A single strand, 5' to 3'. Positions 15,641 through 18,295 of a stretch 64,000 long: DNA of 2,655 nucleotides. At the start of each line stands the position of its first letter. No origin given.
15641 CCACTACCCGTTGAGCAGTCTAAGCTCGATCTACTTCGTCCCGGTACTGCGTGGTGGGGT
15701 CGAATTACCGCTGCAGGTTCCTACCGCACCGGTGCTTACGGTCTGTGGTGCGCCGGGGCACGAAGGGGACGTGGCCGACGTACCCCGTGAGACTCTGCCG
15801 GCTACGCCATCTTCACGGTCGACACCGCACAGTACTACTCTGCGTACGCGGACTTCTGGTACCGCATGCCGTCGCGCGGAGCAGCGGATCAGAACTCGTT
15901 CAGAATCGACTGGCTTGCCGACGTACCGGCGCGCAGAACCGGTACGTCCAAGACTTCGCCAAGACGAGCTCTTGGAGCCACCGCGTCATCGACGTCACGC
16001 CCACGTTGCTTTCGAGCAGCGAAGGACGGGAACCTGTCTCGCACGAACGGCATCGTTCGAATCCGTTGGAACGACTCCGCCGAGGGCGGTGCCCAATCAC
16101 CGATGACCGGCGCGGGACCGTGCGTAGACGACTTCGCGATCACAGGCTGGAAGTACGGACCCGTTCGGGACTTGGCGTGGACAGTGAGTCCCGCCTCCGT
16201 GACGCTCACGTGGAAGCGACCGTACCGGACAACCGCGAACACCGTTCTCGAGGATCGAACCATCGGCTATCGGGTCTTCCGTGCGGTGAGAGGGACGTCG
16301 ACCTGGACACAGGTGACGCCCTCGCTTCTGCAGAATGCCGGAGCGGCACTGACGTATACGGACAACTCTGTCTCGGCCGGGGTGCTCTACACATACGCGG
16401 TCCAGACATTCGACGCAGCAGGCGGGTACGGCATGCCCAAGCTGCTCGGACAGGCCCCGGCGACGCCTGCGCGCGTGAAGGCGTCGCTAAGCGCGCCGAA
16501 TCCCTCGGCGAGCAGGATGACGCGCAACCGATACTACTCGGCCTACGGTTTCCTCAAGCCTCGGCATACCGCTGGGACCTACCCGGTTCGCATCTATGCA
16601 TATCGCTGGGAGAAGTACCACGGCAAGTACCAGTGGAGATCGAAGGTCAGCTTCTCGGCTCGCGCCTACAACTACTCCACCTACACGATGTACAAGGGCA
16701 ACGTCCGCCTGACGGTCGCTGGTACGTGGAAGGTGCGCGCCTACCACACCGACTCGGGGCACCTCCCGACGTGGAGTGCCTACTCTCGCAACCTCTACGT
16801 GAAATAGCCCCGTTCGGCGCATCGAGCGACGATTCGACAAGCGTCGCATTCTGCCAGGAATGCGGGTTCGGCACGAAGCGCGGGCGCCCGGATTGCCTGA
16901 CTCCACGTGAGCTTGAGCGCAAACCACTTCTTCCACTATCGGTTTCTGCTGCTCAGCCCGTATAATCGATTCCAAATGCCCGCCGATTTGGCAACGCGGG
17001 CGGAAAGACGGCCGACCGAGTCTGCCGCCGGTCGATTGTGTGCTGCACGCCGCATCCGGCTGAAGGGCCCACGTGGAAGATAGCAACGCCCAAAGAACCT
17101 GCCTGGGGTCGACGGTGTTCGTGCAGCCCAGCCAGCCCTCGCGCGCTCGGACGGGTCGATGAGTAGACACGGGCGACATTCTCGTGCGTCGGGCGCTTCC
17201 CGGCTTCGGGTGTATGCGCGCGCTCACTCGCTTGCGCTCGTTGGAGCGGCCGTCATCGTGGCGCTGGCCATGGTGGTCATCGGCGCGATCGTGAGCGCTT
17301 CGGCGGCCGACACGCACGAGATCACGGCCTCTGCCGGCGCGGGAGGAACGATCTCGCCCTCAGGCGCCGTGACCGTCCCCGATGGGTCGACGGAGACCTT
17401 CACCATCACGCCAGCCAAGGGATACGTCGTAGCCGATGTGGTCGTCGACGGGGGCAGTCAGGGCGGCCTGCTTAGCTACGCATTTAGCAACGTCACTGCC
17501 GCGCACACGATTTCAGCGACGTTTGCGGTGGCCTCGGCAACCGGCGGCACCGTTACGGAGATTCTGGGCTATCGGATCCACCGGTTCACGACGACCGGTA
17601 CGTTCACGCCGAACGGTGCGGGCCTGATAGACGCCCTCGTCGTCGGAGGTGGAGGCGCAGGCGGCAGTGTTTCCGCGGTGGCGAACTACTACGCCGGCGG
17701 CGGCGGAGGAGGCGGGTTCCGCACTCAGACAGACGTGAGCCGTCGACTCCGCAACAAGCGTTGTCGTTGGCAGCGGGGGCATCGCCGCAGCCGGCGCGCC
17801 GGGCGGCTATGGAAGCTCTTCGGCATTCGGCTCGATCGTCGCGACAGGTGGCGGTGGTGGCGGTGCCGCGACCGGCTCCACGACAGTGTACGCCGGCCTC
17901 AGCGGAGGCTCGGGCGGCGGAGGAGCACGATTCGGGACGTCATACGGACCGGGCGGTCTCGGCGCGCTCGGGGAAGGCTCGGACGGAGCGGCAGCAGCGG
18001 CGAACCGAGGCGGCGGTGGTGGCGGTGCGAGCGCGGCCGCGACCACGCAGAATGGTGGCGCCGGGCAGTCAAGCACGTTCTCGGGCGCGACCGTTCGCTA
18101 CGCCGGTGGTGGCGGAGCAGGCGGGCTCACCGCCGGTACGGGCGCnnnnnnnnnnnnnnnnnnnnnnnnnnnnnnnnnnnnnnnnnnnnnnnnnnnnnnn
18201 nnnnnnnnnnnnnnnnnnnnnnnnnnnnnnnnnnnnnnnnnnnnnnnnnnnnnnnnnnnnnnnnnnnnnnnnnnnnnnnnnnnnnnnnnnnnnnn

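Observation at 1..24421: Hydrogenase plus multiheme-cytochrome island: candidate H2-linked extracellular electron-transfer pathway of a monoderm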

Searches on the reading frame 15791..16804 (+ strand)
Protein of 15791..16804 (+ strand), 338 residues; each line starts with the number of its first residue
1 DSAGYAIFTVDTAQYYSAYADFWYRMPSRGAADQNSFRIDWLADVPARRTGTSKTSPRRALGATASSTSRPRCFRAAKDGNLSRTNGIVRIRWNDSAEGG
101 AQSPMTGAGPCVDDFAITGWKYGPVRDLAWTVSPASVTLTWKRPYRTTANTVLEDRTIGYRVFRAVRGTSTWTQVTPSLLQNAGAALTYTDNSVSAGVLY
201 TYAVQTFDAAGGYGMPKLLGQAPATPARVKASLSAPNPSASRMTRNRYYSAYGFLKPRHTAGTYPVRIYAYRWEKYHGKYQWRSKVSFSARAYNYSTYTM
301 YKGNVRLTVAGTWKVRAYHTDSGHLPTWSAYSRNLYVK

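Call 44: search_protein_families(library=pfam, proteins=[window:15791-16804:+], max_evalue=0.01)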
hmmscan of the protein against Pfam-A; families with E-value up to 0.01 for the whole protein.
window:15791-16804:+ (338 aa): 0 families

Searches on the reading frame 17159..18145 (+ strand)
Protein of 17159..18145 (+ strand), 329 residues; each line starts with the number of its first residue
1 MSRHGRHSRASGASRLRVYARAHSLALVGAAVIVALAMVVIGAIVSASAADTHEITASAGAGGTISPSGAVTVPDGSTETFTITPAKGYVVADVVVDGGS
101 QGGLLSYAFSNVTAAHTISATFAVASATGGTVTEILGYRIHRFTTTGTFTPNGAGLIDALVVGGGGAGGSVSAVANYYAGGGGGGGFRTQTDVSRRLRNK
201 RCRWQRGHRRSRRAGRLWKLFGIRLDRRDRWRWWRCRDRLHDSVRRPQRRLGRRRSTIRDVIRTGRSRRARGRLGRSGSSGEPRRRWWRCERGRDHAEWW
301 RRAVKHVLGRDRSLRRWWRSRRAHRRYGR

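Call 44: search_protein_families(library=pfam, proteins=[window:17159-18145:+], max_evalue=0.01)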
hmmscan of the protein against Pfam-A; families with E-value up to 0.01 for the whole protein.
window:17159-18145:+ (329 aa): 2 families
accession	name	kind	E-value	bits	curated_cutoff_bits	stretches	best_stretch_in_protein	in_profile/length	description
PF21722.4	Gly_rich_2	-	1.4e-05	25.7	24.3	1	144-192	1-49/226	Glycine-rich domain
PF18998.6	Flg_new_2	-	0.002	18.5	23.6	1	54-124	2-71/73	Divergent InlB B-repeat domain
